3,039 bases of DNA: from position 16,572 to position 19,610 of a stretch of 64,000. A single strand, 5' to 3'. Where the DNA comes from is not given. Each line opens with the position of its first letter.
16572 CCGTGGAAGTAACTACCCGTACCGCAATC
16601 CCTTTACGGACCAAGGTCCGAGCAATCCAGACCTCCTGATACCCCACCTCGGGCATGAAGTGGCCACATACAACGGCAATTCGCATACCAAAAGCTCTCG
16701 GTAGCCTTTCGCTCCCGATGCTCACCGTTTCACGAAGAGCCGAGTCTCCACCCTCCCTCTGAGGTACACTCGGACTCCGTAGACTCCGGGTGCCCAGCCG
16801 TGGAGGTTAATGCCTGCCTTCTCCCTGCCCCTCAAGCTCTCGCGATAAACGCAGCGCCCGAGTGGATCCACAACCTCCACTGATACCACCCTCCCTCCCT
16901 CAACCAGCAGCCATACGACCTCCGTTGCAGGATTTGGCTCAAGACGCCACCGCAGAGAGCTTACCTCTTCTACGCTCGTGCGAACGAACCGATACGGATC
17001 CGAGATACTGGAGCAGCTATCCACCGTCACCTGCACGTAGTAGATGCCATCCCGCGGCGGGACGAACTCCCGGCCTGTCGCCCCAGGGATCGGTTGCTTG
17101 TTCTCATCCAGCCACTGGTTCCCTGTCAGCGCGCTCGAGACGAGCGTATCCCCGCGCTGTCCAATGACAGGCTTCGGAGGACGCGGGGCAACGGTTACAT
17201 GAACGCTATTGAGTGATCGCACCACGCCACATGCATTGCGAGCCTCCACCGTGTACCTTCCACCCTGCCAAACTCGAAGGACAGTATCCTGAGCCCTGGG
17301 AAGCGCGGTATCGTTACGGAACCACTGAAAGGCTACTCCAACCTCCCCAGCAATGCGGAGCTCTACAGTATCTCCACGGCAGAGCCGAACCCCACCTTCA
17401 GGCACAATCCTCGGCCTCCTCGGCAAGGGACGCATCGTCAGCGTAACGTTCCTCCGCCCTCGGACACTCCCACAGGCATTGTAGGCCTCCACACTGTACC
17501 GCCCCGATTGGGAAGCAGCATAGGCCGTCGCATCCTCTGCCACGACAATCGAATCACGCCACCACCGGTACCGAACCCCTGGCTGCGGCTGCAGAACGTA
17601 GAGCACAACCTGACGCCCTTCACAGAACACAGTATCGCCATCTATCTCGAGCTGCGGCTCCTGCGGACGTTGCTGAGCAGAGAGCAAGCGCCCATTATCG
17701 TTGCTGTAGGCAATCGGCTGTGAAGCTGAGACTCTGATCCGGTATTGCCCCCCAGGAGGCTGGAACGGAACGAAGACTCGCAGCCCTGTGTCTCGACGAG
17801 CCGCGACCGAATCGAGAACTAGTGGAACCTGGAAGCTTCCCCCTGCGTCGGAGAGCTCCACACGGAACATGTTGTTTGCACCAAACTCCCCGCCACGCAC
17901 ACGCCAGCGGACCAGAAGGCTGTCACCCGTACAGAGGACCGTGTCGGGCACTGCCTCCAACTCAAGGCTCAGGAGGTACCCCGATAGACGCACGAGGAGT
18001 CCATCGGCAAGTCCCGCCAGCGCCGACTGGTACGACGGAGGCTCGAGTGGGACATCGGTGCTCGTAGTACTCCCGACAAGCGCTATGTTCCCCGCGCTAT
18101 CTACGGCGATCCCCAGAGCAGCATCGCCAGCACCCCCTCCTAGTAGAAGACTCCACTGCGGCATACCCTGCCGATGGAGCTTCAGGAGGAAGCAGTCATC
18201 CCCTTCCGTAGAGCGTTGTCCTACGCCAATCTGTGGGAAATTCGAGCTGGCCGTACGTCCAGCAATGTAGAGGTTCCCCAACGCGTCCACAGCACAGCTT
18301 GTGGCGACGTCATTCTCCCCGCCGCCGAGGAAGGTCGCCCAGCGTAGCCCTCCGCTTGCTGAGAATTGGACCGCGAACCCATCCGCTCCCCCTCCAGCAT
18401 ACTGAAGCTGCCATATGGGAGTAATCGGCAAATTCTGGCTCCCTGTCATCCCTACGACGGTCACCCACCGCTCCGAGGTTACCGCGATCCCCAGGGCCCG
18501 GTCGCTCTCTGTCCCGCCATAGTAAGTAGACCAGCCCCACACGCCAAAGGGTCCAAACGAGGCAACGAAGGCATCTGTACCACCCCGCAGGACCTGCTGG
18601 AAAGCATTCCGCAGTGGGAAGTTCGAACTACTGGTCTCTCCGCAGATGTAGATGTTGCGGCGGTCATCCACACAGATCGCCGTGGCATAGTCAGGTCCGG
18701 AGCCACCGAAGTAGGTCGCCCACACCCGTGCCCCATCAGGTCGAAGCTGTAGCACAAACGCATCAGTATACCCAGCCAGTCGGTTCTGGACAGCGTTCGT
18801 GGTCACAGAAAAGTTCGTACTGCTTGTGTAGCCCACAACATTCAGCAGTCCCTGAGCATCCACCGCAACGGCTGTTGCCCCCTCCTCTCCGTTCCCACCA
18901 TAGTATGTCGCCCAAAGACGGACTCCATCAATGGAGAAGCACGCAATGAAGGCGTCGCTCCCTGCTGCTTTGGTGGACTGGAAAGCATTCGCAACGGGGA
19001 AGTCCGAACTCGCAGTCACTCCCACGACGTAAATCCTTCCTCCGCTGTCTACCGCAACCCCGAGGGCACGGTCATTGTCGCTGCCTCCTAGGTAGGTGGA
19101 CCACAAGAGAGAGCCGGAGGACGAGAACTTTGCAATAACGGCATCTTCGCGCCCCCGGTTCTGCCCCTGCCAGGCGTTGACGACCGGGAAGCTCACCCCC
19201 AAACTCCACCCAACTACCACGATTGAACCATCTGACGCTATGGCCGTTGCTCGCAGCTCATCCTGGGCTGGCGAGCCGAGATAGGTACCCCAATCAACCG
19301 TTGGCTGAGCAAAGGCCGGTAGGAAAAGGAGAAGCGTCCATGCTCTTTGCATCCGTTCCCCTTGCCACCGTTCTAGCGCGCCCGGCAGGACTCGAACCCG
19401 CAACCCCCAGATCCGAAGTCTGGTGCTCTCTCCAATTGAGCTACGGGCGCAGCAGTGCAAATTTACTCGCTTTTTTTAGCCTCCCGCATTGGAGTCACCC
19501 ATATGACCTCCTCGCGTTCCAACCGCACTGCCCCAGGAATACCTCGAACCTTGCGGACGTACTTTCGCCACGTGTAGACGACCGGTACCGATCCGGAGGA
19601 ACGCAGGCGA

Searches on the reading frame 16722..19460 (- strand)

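Call 72: search_protein_families(library=ncbifam, proteins=[window:16722-19460:-], max_evalue=0.00001)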
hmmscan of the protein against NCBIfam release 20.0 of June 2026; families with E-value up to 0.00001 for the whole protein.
window:16722-19460:- (912 aa): 3 families
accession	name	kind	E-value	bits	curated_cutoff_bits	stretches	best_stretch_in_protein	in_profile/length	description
NF047494.1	Lepto_SBBP_lipo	equivalog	1.7e-28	99.6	400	2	197-466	133-386/466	SBBP repeat beta-propeller lipoprotein, LipL53 family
TIGR04183.1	Por_Secre_tail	domain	1.6e-07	31.2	23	1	842-911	3-71/72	T9SS type A sorting domain-containing protein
TIGR02608.1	delta_60_rpt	domain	2.6e-07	30.4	76.5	0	67-117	1-39/55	delta-60 repeat domain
